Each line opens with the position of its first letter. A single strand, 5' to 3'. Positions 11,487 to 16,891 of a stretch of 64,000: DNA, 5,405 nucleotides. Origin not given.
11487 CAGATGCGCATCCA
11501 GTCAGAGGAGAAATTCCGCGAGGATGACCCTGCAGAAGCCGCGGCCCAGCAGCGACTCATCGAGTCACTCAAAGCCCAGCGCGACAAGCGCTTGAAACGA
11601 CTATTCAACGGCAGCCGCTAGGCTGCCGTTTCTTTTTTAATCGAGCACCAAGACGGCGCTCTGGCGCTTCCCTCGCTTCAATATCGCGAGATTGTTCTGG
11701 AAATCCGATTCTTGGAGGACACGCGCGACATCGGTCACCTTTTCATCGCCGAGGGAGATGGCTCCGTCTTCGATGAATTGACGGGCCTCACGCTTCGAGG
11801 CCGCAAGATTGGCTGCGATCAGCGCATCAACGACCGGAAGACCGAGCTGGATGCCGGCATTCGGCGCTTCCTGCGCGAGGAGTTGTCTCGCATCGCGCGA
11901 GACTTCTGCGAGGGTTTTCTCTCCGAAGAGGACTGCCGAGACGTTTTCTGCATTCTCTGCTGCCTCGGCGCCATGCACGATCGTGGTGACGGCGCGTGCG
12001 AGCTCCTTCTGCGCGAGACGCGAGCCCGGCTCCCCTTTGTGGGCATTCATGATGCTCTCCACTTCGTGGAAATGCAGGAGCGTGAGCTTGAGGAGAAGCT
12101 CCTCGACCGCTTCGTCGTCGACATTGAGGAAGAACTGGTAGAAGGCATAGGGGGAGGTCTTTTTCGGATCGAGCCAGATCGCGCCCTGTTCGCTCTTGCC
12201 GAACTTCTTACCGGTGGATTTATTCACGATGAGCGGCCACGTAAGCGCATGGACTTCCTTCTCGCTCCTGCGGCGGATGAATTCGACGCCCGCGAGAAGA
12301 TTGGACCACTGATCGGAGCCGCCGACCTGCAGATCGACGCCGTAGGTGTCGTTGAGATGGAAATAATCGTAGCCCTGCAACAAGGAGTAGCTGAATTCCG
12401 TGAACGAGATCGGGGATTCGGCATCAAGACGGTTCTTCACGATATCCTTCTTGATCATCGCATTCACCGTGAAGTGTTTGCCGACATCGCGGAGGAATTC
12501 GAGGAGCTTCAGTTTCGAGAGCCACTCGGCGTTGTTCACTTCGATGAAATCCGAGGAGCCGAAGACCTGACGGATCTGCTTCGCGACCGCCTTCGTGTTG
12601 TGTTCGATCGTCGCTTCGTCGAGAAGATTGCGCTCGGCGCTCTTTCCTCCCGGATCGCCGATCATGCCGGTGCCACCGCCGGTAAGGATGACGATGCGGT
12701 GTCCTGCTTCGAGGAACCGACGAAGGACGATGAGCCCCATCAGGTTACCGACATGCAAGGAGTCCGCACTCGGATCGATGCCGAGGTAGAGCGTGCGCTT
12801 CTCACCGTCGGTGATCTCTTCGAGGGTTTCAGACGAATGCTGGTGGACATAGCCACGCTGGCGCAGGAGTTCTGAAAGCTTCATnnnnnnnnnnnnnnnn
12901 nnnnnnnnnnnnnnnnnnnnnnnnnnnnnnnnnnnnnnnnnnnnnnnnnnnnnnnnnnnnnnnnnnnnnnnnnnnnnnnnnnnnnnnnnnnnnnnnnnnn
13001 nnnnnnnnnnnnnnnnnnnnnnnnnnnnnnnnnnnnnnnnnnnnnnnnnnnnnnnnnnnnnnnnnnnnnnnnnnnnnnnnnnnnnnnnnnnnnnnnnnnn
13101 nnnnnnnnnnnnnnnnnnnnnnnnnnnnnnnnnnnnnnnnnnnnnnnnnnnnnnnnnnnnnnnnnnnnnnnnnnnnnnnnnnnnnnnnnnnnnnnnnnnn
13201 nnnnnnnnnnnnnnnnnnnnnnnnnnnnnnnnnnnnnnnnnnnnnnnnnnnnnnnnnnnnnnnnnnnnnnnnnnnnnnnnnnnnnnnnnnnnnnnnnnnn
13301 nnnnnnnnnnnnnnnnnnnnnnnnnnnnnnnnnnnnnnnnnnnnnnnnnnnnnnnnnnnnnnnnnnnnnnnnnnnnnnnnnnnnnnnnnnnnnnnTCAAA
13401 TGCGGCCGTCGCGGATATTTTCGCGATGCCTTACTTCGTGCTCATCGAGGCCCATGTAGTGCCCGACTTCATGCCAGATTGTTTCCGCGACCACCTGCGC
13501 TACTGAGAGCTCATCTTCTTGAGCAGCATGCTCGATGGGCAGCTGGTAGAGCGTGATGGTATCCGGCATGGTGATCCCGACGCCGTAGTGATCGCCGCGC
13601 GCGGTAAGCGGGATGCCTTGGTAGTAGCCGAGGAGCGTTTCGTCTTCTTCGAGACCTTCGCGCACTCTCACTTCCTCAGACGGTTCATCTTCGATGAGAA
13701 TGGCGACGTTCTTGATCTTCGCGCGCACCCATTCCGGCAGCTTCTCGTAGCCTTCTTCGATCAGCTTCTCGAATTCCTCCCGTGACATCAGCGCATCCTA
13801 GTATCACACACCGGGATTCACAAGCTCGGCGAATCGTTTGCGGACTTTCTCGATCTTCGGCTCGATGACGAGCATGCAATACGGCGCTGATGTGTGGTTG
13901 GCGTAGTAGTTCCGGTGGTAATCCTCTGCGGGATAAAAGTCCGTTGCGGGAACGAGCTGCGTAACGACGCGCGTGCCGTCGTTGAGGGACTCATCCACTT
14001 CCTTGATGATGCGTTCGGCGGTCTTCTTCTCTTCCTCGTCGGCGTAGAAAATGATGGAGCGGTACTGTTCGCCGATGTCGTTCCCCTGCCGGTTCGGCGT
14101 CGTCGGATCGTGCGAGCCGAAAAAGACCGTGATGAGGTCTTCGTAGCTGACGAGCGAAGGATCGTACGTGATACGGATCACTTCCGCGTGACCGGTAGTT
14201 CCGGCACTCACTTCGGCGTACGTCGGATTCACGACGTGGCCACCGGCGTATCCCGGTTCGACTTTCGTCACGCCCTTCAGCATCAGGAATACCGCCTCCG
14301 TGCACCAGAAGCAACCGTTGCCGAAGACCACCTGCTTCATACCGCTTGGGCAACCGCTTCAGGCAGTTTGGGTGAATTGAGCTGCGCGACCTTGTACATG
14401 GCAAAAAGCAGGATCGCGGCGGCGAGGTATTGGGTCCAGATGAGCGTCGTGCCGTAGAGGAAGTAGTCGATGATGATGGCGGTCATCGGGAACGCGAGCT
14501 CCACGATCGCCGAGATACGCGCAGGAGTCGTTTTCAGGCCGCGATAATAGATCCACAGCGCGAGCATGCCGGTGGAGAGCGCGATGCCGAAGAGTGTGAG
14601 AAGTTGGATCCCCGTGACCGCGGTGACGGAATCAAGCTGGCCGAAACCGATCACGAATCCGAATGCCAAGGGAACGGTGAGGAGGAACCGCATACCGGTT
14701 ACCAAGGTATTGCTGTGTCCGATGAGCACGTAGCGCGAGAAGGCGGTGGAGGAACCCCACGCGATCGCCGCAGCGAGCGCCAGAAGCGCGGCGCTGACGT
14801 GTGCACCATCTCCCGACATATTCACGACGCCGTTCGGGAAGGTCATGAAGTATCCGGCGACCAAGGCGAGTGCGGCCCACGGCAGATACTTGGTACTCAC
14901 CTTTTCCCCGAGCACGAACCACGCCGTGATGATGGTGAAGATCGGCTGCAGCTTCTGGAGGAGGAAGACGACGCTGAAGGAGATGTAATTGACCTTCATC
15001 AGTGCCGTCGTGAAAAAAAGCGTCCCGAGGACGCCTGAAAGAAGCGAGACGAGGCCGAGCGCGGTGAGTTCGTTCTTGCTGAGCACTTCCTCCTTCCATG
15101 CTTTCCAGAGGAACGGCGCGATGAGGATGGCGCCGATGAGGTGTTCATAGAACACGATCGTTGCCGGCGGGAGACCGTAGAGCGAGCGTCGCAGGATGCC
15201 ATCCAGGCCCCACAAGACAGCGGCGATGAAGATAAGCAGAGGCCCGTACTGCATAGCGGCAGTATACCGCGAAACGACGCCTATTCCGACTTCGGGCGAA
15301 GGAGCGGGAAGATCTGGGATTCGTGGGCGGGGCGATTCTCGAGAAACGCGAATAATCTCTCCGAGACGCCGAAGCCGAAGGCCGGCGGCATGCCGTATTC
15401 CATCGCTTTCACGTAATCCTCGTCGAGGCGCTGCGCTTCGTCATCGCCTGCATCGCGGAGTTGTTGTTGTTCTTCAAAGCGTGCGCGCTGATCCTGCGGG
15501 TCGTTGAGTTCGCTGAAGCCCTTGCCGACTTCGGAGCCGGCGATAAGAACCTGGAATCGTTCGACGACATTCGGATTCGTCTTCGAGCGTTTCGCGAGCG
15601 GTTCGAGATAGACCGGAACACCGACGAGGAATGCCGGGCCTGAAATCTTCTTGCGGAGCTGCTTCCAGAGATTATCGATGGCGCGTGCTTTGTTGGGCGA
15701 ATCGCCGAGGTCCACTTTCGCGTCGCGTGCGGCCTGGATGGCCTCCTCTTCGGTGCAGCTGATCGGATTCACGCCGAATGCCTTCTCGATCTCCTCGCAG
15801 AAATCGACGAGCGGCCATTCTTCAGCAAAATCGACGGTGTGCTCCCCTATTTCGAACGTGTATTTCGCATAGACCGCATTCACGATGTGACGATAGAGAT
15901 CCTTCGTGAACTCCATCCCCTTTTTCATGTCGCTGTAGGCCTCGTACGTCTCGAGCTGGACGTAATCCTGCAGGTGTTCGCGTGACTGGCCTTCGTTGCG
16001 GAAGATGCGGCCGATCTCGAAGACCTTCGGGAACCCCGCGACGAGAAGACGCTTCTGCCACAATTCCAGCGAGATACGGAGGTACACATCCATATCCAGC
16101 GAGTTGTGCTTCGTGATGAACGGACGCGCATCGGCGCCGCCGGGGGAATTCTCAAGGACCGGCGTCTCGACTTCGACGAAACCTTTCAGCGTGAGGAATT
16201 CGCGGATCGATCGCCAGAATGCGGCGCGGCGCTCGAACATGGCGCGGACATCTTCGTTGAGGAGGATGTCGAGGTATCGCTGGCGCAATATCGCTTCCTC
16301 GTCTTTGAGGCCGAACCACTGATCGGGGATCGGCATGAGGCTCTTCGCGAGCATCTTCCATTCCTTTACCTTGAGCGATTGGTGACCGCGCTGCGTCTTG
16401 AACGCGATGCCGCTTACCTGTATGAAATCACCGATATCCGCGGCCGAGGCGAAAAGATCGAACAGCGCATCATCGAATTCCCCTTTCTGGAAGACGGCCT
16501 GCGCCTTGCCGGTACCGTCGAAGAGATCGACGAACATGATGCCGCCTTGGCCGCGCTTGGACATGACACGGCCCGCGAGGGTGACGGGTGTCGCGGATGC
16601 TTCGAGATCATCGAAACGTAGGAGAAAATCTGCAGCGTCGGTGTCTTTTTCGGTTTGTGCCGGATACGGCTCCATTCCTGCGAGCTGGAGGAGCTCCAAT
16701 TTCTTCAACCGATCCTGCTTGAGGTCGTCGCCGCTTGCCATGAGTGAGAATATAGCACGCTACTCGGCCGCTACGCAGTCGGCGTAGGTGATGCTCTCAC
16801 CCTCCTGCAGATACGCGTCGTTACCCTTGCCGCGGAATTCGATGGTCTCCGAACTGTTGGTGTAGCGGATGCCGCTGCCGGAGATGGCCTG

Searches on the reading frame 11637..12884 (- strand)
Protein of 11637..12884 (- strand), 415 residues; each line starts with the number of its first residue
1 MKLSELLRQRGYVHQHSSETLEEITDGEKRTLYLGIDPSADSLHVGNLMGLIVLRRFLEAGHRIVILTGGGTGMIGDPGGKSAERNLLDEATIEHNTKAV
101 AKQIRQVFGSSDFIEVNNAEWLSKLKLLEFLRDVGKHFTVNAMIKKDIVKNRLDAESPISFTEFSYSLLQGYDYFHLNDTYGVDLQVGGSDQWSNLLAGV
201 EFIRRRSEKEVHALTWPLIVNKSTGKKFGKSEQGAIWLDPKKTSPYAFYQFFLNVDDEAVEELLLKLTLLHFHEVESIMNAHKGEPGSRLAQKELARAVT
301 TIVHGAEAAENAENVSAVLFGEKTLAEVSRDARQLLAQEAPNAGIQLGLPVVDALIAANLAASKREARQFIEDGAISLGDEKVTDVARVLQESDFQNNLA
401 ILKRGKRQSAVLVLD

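Call 83: search_protein_families(library=pfam, proteins=[window:11637-12884:-], max_evalue=0.00001)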
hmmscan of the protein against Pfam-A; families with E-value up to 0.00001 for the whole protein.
window:11637-12884:- (415 aa): 3 families
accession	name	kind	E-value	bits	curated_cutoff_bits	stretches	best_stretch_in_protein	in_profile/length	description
PF00579.31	tRNA-synt_1b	-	8.8e-74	248.9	21.1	1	28-320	4-291/292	tRNA synthetases class I (W and Y)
PF22421.1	SYY_C-terminal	-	8e-15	54.9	27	1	338-408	7-79/83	Tyrosine--tRNA ligase SYY-like C-terminal domain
PF01479.30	S4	-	3.2e-06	27.2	22.8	1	353-394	4-46/48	S4 domain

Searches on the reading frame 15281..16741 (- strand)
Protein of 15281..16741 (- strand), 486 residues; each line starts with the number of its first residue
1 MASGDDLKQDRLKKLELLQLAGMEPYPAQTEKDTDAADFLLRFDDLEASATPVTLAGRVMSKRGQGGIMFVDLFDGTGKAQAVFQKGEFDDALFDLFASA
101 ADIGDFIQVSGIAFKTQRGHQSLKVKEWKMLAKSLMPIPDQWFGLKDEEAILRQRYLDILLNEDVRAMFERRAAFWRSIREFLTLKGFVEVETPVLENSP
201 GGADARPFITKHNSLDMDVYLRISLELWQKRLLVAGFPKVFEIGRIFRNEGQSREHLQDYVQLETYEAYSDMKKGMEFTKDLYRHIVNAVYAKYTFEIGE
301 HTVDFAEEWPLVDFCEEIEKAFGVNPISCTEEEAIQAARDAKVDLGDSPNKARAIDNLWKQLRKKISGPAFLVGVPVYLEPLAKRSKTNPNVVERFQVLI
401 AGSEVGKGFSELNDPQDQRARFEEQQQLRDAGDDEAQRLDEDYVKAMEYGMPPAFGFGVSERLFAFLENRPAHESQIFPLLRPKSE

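Call 83: search_protein_families(library=pfam, proteins=[window:15281-16741:-], max_evalue=0.00001)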
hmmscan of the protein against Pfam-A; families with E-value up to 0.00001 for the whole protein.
window:15281-16741:- (486 aa): 2 families
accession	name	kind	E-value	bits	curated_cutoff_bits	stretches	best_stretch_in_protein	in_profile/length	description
PF00152.25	tRNA-synt_2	-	1.2e-62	212.2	25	1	147-470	1-295/308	tRNA synthetases class II (D, K and N)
PF01336.31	tRNA_anti-codon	-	6.6e-15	55.2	27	1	53-131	1-75/75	OB-fold nucleic acid binding domain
